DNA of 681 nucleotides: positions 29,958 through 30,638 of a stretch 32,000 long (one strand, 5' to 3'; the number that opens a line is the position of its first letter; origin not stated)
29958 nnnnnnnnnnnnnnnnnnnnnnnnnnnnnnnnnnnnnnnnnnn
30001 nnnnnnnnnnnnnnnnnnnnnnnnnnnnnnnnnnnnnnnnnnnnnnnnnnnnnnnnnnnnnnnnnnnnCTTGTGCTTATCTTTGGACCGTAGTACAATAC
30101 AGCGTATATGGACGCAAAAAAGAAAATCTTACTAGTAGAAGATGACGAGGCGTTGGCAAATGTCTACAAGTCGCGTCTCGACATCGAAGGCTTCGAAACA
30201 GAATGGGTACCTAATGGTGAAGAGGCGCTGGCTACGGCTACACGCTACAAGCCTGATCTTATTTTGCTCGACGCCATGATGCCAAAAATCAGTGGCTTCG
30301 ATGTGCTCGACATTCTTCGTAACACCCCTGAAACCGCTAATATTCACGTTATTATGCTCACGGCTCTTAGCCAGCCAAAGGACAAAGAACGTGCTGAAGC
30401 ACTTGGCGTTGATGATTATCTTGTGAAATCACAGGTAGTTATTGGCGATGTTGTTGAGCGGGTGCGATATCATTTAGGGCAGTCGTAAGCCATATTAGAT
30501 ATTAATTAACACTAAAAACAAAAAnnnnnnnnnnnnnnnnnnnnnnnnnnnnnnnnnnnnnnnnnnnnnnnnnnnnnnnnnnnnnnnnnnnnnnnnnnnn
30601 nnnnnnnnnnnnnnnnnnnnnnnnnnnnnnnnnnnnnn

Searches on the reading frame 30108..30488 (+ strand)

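Call 71: search_protein_families(library=pfam, proteins=[window:30108-30488:+], max_evalue=0.00001)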
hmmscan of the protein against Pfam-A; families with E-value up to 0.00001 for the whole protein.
window:30108-30488:+ (126 aa): 1 family
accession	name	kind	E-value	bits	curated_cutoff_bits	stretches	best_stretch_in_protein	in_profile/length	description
PF00072.30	Response_reg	-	9.9e-24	84.1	30.2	1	7-108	1-100/111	Response regulator receiver domain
